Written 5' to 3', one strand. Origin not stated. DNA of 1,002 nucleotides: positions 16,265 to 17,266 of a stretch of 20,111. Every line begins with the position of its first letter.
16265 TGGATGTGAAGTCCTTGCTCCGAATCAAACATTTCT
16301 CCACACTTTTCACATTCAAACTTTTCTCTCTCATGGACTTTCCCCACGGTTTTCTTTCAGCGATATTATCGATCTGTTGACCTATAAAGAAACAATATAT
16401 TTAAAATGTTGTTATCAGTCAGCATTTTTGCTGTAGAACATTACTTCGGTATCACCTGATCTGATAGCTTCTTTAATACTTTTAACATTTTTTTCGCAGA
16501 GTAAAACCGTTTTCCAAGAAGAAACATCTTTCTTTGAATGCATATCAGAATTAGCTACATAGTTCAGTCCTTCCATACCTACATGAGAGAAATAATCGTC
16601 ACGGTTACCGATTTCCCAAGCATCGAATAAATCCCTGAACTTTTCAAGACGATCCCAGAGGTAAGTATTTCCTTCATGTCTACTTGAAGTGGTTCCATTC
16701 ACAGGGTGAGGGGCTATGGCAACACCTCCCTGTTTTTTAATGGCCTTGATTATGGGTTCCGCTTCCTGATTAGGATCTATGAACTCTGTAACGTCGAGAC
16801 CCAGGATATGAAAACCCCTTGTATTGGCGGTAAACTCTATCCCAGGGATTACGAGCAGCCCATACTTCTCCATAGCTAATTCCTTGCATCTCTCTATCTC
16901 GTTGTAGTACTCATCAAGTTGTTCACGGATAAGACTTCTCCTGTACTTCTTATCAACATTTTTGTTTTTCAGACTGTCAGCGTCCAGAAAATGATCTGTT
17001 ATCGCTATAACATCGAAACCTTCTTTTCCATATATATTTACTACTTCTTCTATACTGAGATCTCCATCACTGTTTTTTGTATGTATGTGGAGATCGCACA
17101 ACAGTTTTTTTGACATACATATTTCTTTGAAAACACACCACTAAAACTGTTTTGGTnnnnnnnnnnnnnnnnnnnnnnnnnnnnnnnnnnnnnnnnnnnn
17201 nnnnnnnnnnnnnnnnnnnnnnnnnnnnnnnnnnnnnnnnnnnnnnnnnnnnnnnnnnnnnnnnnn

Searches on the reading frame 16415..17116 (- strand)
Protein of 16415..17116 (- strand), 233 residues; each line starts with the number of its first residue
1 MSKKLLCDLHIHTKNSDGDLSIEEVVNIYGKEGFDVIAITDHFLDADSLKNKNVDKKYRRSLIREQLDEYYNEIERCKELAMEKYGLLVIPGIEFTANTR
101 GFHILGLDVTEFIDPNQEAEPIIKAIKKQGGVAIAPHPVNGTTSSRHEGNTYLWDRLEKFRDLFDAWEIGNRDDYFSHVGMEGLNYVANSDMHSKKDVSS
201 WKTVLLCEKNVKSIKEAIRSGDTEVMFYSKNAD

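Call 6: search_protein_families(library=pfam, proteins=[window:16415-17116:-], max_evalue=1)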
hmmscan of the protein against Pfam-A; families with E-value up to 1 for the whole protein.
window:16415-17116:- (233 aa): 2 families
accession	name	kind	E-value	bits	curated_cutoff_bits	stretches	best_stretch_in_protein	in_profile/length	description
PF02811.25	PHP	-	3.2e-09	37.8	26.4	1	8-99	1-67/164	PHP domain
PF13263.12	PHP_C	-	0.0054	16.7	21.3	1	183-223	15-56/56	PHP-associated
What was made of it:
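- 16415..17116 (-): PHP-domain phosphoesterase gene, the upstream synteny anchor. Pfam PHP (call 6).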

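Call 11: find_encoding_contigs(protein=window:16415-17116:-, flank=3000, max_places=6)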
Protein window:16415-17116:- (233 aa): 6 contigs read that carry it; 2 places shown.
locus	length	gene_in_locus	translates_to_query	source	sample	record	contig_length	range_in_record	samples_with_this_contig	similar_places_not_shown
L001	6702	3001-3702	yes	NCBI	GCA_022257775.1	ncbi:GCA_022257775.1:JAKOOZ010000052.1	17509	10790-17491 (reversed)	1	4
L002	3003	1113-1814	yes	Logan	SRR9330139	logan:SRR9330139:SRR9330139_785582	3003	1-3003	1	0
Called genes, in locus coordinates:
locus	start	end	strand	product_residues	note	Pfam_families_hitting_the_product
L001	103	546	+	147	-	PF01047:MarR (weak), PF13412:HTH_24, PF24034:DUF7343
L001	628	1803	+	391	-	-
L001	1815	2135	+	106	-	PF00085:Thioredoxin, PF00578:AhpC-TSA (weak), PF13098:Thioredoxin_2 (weak), PF13905:Thioredoxin_8 (faint)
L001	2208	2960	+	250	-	PF06541:ABC_trans_CmpB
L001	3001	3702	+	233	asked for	PF02811:PHP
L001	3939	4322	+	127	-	PF00293:NUDIX, PF14815:NUDIX_4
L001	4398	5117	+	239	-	PF01863:YgjP-like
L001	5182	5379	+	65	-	PF10771:DUF2582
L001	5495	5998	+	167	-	-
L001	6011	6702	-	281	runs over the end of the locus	PF01145:Band_7, PF13421:Band_7_1 (weak)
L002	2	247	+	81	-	?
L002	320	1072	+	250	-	PF06541:ABC_trans_CmpB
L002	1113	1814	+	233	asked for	PF02811:PHP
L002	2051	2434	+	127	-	PF00293:NUDIX, PF14815:NUDIX_4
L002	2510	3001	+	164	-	?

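Call 13: find_homologous_proteins(query=window:16415-17116:-, max_evalue=1e-10)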
Query window:16415-17116:- (233 aa): 143 proteins with E <= 1e-10 among 338 candidates; the best 120 are listed.
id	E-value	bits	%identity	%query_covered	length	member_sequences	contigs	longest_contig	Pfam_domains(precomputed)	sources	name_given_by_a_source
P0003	5.5e-154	529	100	100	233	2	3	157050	PF02811.27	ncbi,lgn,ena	-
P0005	4.0e-136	470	86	100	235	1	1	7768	PF02811.27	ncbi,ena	-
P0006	5.7e-94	332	64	97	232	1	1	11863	PF02811.27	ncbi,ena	-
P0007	9.1e-75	269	53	94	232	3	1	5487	PF02811.27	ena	-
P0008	1.9e-61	226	48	96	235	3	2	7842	PF02811.27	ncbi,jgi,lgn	jgi:predicted metal-dependent phosphoesterase TrpH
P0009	3.3e-61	225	49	92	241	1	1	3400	PF02811.27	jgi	-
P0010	3.7e-61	225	49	92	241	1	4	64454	PF02811.27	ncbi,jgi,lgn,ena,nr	ncbi:MAG TPA: phosphotransferase [Nanoarchaeota archaeon]|nr:phosphotransferase [Nanoarchaeota archa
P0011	1.5e-57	213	46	93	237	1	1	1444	PF02811.27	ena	-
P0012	4.4e-57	212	47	92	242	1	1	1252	PF02811.27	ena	-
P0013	1.3e-53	200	47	93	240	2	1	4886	PF02811.27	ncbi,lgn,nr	ncbi:MAG: phosphotransferase [Chlorobiales bacterium]|nr:phosphotransferase [Chlorobiales bacterium]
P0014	1.4e-53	200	43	99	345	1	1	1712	PF02811.27,PF00072.31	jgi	-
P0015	7.8e-52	194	45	96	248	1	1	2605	-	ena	-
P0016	4.3e-51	192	44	96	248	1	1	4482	PF02811.27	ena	-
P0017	5.1e-51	192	45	93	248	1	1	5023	PF02811.27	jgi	jgi:hypothetical protein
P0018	6.1e-51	191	45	96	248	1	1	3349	PF02811.27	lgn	-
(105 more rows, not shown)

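Call 14: find_encoding_contigs(protein=P0005, flank=4000, max_places=3)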
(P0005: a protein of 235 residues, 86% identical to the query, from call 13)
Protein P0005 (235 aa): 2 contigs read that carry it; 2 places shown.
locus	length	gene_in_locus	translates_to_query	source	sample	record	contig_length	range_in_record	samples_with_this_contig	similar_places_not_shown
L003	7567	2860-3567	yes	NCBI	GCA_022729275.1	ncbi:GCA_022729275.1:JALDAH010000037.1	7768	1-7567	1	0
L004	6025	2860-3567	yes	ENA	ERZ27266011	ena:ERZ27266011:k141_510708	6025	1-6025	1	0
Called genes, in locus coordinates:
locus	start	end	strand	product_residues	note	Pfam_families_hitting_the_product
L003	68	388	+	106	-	PF00085:Thioredoxin, PF00578:AhpC-TSA (weak), PF13098:Thioredoxin_2, PF13905:Thioredoxin_8 (faint)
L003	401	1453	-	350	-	PF02690:Na_Pi_cotrans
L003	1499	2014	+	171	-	PF09851:SHOCT (weak)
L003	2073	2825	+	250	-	PF06541:ABC_trans_CmpB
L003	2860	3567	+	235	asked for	PF02811:PHP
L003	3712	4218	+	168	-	PF03703:bPH_2, PF00096:zf-C2H2 (faint)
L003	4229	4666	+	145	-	PF00293:NUDIX, PF14815:NUDIX_4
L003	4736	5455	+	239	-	PF01863:YgjP-like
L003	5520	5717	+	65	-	PF10771:DUF2582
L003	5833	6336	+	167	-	-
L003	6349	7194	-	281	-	PF01145:Band_7, PF13421:Band_7_1 (weak)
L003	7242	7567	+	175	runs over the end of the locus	?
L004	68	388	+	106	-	PF00085:Thioredoxin, PF00578:AhpC-TSA (weak), PF13098:Thioredoxin_2, PF13905:Thioredoxin_8 (faint)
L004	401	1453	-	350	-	PF02690:Na_Pi_cotrans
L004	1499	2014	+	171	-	PF09851:SHOCT (weak)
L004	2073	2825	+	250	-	PF06541:ABC_trans_CmpB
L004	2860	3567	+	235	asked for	PF02811:PHP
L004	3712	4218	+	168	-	PF03703:bPH_2, PF00096:zf-C2H2 (faint)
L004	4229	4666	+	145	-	PF00293:NUDIX, PF14815:NUDIX_4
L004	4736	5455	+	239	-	PF01863:YgjP-like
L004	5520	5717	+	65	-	PF10771:DUF2582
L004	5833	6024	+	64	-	?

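Call 15: find_encoding_contigs(protein=P0006, flank=4000, max_places=3)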
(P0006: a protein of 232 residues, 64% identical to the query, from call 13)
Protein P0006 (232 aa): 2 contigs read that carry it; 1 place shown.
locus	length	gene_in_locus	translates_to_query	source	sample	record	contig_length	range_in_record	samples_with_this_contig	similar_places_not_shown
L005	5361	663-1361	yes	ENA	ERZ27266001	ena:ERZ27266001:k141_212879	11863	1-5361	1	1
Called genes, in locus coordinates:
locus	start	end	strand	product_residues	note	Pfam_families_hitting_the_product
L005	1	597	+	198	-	?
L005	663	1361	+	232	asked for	PF02811:PHP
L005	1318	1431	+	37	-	-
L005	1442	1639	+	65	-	PF10771:DUF2582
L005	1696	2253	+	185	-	-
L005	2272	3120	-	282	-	PF01145:Band_7, PF13421:Band_7_1 (weak)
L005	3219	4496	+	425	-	PF00657:Lipase_GDSL (faint), PF13472:Lipase_GDSL_2 (faint), PF21033:RMD1-3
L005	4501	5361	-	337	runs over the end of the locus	PF02729:OTCace_N, PF00185:OTCace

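Call 16: find_encoding_contigs(protein=P0007, flank=4000, max_places=3)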
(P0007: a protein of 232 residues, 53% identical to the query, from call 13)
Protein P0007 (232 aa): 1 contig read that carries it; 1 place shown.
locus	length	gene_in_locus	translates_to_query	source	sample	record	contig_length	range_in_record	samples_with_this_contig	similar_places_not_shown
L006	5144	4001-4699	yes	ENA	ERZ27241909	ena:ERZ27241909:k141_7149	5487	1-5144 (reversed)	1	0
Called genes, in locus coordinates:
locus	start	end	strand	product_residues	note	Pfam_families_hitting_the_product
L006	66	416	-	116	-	-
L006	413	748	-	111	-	-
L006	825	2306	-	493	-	-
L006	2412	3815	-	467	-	-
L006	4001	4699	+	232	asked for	PF02811:PHP (weak)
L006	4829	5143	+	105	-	?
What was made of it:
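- Tried and rejected: L005 (PHP 64% identical) and L006 (53%) lack the locus (calls 15, 16).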

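Call 24: find_homologous_proteins(query=L003:3616-4215:+, max_evalue=0.001)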
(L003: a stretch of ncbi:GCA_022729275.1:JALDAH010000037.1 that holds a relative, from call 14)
Query L003:3616-4215:+ (200 aa): 3 proteins with E <= 0.001 among 85 candidates.
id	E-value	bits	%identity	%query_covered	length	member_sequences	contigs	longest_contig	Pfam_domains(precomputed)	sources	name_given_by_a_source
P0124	5.1e-106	371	99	84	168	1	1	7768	PF03703.21,PF00096.33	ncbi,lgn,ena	-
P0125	5.2e-41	159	53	67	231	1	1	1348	PF13240.12,PF03703.21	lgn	-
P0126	8.2e-41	158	50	67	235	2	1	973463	PF13240.12,PF03703.21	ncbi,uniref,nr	ncbi:PH domain-containing protein [Candidatus Nanohalobium constans]|uniref:Putative membrane protei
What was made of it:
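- Only one genome (NHA23; L003/L004) has the long two-finger form (calls 14, 24).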

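Call 26: find_related_loci(query=window:16415-17116:-, collection=genome_contigs, flank=5000)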
Query window:16415-17116:- (233 aa) in genome_contigs; peptide patterns used: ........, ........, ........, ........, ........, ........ (x = any residue, [..] = any of these).
175 stretches matched a pattern; 2 encode a relative of the query (tblastn E <= 1e-3); 2 distinct loci.
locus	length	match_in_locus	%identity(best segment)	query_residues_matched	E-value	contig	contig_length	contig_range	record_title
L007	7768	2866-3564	86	1-233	5e-143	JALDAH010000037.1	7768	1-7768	MAG: Candidatus Nanoanaerosalina archaeon isolate NHA23 k141_234813_length_7768_cov_33.3128, whole genome shotgun sequen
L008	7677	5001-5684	42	1-228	5e-57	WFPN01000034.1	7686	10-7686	MAG: Aquificaceae bacterium isolate S012_62 k151_132535, whole genome shotgun sequence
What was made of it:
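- Tried and rejected: GTDB genome scan with the PHP protein (call 26).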

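Call 31: find_encoding_contigs(protein=P0126, flank=5000, max_places=2)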
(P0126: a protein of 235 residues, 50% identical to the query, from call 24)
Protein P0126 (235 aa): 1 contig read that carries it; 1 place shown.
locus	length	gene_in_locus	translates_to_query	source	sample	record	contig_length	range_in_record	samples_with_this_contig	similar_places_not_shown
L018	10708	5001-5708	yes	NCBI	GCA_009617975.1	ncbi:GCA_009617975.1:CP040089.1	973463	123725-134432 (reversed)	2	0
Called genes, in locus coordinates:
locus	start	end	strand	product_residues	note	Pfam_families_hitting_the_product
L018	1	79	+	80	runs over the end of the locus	-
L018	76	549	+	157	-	PF00186:DHFR_1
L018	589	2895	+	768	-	PF04851:ResIII, PF00270:DEAD, PF22527:DEXQc_Suv3 (weak), PF00271:Helicase_C (weak), PF21280:Helicase_dom4_arc, PF14520:HHH_5 (weak)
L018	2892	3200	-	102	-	-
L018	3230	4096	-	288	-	PF00316:FBPase, PF18913:FBPase_C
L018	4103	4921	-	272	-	PF01791:DeoC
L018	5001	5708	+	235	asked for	PF03703:bPH_2, PF13240:Zn_Ribbon_1 (weak)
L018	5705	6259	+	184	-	PF00578:AhpC-TSA, PF08534:Redoxin, PF13905:Thioredoxin_8 (faint)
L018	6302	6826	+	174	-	PF01909:NTP_transf_2, PF18765:Polbeta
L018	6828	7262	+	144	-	PF05168:HEPN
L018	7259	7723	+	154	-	-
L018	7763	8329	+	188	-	-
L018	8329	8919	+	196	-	PF01135:PCMT, PF13649:Methyltransf_25 (faint), PF00398:RrnaAD (weak), PF08241:Methyltransf_11 (weak)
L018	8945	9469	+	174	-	PF01467:CTP_transf_like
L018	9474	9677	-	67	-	-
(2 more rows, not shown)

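Call 32: find_encoding_contigs(protein=P0125, flank=5000, max_places=2)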
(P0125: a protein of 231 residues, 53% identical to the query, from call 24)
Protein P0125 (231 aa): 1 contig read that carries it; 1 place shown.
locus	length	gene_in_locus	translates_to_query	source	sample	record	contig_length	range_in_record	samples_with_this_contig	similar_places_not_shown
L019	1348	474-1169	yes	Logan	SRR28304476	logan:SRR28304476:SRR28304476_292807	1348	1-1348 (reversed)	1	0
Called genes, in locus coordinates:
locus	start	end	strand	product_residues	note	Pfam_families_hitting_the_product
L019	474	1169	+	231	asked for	PF03703:bPH_2, PF13240:Zn_Ribbon_1 (weak)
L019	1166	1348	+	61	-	?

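Call 36: search_protein_families(library=pfam, proteins=[L003:3616-4215:+, P0126], max_evalue=0.01)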
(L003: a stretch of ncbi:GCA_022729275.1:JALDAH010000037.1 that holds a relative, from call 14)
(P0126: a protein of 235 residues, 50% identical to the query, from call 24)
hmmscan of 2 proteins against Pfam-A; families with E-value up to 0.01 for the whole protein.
L003:3616-4215:+ (200 aa): 9 families
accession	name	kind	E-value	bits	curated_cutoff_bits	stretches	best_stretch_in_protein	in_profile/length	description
PF03703.20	bPH_2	-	3.7e-10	40.3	22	1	57-129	4-78/78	Bacterial PH domain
PF00096.32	zf-C2H2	-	9.6e-07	29.4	25.2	0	148-171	1-23/23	Zinc finger, C2H2 type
PF24666.1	zf-C2H2_fungi_2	-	8.2e-05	22.8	27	0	178-194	3-19/26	Fungal C2H2 zinc finger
PF07975.18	C1_4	-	0.00034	21.2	28.9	1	136-166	14-44/55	TFIIH C1-like domain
PF13894.12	zf-C2H2_4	-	0.0004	21.3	27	0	148-171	1-24/24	C2H2-type zinc finger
PF23949.1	TSTD2_N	-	0.0031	17.7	27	0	130-174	16-57/70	TSTD2 protein N-terminal domain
PF13465.12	zf-H2C2_2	-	0.0046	17.7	40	0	163-187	2-26/26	Zinc-finger double domain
PF24649.1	DUF7642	-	0.0061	17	27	1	72-135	29-97/100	Domain of unknown function (DUF7642)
PF23447.1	DUF7128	-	0.0092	16.3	25.7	0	148-166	13-31/44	Domain of unknown function (DUF7128)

P0126 (235 aa): 7 families
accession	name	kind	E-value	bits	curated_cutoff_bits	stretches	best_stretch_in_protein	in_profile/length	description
PF03703.20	bPH_2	-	3.3e-08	34.1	22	1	54-126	3-77/78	Bacterial PH domain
PF13240.11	Zn_Ribbon_1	-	3.7e-06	27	25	1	151-172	1-22/23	zinc-ribbon domain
PF17032.10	Zn_ribbon_15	-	0.00026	22.2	28.9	1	143-170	46-73/73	zinc-ribbon family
PF12773.13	DZR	-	0.0014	19.1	27.3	1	152-174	1-23/45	Double zinc ribbon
PF14803.11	Zn_ribbon_Nudix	-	0.0025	18.1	25.6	0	165-179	2-16/34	Nudix N-terminal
PF24463.1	DUF7577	-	0.0027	17.7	28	1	151-172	4-25/27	Domain of unknown function (DUF7577)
PF13248.11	Zn_ribbon_3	-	0.0045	16.8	27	1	151-173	4-26/26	zinc-ribbon domain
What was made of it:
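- On Classical C2H2 zinc finger (PF00096): The full-length NHA23 protein with two fingers scores 29.4 bits and passes (call 36).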

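Call 47: search_protein_families(library=ncbifam, proteins=[P0124], max_evalue=0.01)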
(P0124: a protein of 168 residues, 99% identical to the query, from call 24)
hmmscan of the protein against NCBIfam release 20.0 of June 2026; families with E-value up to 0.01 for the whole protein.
P0124 (168 aa): 0 families
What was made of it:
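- Tried and rejected: No family matched the peptide or P0124 (call 47).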

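Call 59: predict_structure(alignment_id=A4)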
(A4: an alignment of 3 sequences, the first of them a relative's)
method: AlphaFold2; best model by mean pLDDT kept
length: 168 residues; sequences in the alignment: 3
mean_pLDDT: 43.0   pTM: 0.20
mean pLDDT of the five models: 43.0, 41.3, 41.0, 38.6, 37.6
residues with pLDDT >= 90: 0; 70-90: 13; 50-70: 22; < 50: 133
segments of 3 or more residues with pLDDT < 50: 21-91, 97-126, 129-140, 156-168
pLDDT, mean of each block of 10 residues (from residue 1): 72 67 31 30 39 40 42 39 44 49 34 33 44 37 50 45 31
secondary structure, 60 per line:
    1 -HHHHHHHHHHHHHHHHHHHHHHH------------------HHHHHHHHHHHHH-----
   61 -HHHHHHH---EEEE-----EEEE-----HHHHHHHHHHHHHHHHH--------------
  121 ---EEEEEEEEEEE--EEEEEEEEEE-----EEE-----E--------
elements in order: H2-24 H43-55 H62-68 E72-75 E81-84 H90-106 E124-134 E137-146 E152-154
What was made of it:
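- Tried and rejected: P0124 with a 3-sequence alignment gave pLDDT 43 (call 59).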
